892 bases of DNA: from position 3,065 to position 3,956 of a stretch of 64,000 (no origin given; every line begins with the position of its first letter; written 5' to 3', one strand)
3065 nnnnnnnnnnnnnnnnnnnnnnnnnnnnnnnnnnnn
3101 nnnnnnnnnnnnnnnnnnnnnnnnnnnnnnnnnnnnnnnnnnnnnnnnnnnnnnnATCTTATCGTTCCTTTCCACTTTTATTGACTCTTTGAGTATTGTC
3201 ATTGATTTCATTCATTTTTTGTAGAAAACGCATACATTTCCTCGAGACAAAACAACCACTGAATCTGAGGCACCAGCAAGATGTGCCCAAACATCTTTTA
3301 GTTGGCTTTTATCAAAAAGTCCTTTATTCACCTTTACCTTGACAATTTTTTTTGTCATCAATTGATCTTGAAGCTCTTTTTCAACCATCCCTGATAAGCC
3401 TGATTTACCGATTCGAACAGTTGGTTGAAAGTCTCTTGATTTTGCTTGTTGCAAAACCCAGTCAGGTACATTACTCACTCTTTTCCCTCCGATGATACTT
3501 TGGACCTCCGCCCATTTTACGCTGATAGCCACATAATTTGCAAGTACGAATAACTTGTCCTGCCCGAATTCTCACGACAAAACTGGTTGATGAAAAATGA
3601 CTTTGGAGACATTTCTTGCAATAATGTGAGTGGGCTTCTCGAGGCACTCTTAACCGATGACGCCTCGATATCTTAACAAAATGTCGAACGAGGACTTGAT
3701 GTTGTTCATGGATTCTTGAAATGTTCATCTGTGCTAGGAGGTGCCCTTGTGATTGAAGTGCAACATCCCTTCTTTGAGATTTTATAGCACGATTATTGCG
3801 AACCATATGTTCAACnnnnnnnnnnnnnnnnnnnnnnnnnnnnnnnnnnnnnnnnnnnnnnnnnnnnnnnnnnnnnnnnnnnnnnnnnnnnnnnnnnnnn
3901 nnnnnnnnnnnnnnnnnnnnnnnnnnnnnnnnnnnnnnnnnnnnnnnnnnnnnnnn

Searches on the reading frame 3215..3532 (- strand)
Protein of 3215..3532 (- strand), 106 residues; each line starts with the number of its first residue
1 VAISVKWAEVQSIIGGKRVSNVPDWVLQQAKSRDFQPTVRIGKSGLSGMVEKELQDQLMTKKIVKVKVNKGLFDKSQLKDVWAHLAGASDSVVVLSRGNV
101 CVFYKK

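Call 44: search_protein_families(library=pfam, proteins=[window:3215-3532:-], max_evalue=0.001)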
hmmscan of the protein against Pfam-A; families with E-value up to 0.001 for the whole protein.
window:3215-3532:- (106 aa): 1 family
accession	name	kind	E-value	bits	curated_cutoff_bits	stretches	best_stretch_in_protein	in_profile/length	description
PF01985.26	CRS1_YhbY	-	1.8e-12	47.9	27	1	31-105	12-84/84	CRS1 / YhbY (CRM) domain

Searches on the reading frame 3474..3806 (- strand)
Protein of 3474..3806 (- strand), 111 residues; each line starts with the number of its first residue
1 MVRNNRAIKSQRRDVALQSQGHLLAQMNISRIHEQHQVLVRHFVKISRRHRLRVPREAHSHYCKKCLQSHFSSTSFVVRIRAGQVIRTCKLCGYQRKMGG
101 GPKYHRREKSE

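Call 44: search_protein_families(library=pfam, proteins=[window:3474-3806:-], max_evalue=0.001)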
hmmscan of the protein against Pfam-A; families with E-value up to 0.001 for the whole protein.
window:3474-3806:- (111 aa): 1 family
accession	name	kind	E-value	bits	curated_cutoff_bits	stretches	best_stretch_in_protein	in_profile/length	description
PF04032.22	Rpr2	-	1.6e-06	28.7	29.3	1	25-93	9-90/90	RNAse P Rpr2/Rpp21/SNM1 subunit domain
